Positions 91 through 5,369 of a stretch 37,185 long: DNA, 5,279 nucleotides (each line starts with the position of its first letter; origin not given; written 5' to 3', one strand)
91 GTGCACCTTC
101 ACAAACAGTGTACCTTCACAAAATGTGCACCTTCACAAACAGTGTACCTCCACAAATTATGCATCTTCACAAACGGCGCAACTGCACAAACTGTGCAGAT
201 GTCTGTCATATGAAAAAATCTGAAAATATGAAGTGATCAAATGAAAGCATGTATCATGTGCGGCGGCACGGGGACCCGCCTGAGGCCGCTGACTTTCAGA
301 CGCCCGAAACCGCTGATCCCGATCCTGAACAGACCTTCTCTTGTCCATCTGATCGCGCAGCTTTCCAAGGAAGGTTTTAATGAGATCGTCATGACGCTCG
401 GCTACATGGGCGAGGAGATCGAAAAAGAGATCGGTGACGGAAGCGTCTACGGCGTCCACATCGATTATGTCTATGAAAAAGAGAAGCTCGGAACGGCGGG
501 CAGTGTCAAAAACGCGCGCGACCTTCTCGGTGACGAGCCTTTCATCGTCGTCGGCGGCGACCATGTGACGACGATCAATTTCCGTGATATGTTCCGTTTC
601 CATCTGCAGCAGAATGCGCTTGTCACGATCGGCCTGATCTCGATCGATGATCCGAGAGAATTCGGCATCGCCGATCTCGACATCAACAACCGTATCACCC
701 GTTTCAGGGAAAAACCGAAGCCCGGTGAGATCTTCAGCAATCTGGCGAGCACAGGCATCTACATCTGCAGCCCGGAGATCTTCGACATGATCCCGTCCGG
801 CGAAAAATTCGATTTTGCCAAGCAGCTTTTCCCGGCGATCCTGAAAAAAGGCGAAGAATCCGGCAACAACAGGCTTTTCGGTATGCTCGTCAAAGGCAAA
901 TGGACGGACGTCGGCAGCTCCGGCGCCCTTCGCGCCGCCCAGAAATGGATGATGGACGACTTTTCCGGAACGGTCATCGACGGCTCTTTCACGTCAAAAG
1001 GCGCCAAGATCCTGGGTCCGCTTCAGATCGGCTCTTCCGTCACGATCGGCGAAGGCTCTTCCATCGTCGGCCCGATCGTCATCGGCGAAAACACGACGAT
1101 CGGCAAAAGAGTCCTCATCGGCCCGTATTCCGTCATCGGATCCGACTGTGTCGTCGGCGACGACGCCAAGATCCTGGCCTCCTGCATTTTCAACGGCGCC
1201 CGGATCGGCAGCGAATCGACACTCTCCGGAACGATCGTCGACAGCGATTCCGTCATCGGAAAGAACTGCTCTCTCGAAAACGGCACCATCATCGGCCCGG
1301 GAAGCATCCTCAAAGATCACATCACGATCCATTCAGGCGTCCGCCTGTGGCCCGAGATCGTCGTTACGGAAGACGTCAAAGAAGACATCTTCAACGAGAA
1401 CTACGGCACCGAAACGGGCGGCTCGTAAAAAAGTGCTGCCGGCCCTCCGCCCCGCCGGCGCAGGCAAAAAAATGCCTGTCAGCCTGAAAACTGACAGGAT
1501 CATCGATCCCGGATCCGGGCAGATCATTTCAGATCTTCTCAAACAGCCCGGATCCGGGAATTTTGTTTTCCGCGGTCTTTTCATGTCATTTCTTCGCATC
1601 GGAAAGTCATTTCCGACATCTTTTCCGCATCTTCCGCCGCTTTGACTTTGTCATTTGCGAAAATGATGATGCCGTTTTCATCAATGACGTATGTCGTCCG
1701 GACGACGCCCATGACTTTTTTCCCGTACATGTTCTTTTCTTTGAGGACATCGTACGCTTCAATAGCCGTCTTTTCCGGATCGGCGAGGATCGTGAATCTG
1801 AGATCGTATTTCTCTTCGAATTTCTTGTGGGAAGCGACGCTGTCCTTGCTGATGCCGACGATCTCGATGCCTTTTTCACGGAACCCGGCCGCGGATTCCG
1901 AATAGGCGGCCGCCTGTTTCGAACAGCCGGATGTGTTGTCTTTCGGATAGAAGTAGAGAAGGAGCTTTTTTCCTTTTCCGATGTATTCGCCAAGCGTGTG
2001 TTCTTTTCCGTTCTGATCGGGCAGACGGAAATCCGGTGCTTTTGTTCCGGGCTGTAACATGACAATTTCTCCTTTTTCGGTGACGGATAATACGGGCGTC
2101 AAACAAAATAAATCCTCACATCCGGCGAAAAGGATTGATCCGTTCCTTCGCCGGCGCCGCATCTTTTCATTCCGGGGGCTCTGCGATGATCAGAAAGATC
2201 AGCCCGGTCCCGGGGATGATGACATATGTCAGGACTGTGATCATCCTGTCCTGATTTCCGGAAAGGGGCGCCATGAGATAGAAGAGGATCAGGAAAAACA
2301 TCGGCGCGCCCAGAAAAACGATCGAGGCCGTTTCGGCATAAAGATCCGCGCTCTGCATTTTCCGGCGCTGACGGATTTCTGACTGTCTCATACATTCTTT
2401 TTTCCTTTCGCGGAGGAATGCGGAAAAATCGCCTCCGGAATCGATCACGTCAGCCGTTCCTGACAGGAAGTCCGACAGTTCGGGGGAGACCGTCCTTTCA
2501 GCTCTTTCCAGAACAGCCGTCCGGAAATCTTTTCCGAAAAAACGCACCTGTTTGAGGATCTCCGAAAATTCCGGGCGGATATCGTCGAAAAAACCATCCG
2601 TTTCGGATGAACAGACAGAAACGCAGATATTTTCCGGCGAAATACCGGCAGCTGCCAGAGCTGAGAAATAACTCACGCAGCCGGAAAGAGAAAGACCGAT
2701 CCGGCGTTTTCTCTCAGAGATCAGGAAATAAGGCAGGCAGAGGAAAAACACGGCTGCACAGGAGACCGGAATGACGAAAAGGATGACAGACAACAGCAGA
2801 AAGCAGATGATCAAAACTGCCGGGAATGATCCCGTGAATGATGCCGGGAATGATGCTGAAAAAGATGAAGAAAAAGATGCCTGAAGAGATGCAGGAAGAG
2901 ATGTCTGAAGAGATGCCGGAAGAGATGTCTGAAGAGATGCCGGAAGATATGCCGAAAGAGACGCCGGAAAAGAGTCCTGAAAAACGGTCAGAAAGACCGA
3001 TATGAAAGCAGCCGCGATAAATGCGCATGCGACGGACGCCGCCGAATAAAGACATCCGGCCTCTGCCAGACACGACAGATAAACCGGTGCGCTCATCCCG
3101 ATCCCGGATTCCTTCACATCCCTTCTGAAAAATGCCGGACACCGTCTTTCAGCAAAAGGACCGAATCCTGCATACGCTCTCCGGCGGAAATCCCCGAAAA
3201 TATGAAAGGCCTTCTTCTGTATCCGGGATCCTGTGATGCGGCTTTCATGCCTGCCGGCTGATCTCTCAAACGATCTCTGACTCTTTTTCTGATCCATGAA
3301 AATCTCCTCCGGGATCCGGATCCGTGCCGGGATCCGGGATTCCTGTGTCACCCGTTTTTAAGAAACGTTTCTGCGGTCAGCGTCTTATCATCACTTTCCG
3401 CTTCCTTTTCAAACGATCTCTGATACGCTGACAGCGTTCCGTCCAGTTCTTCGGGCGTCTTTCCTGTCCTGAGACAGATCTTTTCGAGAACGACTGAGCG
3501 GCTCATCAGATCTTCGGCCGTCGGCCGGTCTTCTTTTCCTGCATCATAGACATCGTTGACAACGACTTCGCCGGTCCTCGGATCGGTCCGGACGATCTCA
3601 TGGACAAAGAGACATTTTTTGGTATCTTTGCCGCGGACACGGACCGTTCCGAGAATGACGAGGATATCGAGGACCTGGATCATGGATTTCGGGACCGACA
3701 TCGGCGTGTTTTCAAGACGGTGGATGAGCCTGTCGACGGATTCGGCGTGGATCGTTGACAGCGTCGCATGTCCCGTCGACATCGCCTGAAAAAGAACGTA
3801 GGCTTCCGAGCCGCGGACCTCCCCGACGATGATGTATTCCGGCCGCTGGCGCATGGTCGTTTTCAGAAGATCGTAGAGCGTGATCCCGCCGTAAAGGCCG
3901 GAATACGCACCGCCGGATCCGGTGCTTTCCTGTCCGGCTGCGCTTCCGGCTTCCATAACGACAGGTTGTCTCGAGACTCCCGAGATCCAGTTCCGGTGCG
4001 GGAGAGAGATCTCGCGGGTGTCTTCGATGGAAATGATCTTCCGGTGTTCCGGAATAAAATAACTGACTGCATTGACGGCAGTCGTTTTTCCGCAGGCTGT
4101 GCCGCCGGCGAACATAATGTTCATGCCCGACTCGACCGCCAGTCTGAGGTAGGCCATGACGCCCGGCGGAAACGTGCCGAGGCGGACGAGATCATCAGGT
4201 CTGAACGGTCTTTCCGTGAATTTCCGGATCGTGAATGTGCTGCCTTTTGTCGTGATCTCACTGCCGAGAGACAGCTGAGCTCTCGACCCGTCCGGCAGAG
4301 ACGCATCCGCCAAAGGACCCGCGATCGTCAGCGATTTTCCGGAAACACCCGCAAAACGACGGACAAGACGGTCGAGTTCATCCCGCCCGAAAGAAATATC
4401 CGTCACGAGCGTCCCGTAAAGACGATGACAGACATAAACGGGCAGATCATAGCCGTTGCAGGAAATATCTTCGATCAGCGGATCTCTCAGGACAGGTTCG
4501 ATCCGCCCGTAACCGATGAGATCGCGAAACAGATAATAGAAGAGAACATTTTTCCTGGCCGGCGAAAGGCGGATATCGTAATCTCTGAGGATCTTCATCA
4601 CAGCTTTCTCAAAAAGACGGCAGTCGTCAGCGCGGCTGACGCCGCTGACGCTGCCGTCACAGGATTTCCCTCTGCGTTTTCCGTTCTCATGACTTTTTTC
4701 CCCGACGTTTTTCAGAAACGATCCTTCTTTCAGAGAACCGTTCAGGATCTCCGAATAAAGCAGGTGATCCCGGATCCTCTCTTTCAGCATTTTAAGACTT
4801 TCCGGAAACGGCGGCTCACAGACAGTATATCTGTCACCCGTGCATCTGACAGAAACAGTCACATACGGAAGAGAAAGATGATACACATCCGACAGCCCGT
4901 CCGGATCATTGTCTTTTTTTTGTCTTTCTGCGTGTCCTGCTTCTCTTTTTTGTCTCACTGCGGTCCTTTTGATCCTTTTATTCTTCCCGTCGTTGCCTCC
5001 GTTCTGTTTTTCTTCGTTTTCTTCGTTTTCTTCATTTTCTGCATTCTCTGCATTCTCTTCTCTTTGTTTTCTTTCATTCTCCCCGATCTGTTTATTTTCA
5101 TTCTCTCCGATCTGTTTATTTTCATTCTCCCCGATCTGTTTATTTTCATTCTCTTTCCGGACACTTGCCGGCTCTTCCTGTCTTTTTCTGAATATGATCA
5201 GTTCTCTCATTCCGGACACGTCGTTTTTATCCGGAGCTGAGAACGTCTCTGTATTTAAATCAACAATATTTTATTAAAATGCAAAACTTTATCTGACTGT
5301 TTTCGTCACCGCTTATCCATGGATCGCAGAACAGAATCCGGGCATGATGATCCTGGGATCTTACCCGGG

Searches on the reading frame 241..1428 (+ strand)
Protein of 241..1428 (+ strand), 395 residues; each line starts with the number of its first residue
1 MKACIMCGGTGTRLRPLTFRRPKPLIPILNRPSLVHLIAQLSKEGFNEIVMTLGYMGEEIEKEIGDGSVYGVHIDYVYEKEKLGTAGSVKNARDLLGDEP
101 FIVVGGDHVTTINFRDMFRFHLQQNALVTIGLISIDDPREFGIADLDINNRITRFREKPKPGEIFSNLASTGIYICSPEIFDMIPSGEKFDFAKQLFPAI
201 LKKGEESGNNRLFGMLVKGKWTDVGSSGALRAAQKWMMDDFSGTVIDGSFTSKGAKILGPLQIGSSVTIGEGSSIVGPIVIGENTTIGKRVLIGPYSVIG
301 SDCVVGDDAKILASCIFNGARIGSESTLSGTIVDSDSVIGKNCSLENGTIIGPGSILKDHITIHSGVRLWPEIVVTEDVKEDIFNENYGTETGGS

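Call 40: search_protein_families(library=pfam, proteins=[window:241-1428:+], max_evalue=0.00001)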
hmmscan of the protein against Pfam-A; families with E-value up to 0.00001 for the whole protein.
window:241-1428:+ (395 aa): 5 families
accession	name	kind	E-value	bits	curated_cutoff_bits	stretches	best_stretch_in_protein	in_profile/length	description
PF00483.29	NTP_transferase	-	1.6e-48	165.9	21.2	1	2-235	1-240/245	Nucleotidyl transferase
PF00132.30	Hexapep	-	3.6e-17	61.7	27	1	284-316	1-33/36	Bacterial transferase hexapeptide (six repeats)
PF25084.1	LbH_EIF2B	-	4.1e-17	62.5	54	1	265-363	8-105/105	EIF2B subunit epsilon LbH domain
PF25087.1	GMPPB_C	-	7.2e-09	35.8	39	1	275-381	1-106/110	GMPPB C-terminal domain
PF12804.13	NTP_transf_3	-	3.4e-06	27.8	27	1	3-109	1-97/160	MobA-like NTP transferase domain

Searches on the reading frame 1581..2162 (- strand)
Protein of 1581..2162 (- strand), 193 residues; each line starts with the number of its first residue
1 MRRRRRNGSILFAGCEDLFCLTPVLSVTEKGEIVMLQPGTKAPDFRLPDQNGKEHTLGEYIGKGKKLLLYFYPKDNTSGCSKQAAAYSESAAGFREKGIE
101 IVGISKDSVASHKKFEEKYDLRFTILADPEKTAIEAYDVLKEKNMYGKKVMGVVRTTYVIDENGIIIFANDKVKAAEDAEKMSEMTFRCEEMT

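Call 40: search_protein_families(library=pfam, proteins=[window:1581-2162:-], max_evalue=0.00001)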
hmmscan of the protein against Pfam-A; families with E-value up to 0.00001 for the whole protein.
window:1581-2162:- (193 aa): 2 families
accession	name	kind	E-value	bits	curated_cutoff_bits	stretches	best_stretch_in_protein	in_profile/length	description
PF00578.27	AhpC-TSA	-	5.8e-38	130.1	26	1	38-167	1-122/124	AhpC/TSA family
PF08534.16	Redoxin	-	3e-19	69.7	26.6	1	37-174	1-136/148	Redoxin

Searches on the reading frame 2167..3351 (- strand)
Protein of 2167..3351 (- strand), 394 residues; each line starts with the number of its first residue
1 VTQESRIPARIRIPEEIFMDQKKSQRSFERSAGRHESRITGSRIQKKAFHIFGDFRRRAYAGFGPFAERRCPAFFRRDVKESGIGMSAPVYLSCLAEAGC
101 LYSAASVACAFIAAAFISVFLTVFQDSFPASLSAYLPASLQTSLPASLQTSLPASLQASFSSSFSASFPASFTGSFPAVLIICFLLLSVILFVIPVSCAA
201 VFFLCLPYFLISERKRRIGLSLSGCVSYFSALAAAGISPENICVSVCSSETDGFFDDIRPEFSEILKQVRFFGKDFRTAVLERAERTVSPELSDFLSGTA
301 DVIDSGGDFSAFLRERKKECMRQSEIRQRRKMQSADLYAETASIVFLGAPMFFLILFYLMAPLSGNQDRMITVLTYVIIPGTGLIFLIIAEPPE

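Call 40: search_protein_families(library=pfam, proteins=[window:2167-3351:-], max_evalue=0.00001)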
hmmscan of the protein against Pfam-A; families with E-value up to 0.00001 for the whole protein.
window:2167-3351:- (394 aa): 1 family
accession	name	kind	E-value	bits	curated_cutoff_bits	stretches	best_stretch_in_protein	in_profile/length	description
PF00482.28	T2SSF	-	7.5e-09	36.1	25.2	1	228-356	4-124/125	Type II secretion system (T2SS), protein F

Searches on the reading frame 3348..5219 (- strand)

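Call 40: search_protein_families(library=pfam, proteins=[window:3348-5219:-], max_evalue=0.00001)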
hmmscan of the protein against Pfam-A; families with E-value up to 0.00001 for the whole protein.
window:3348-5219:- (623 aa): 1 family
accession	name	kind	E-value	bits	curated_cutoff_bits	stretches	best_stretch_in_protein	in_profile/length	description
PF00437.27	T2SSE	-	6.8e-33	114.3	24.9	1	300-516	69-267/370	Type II/IV secretion system protein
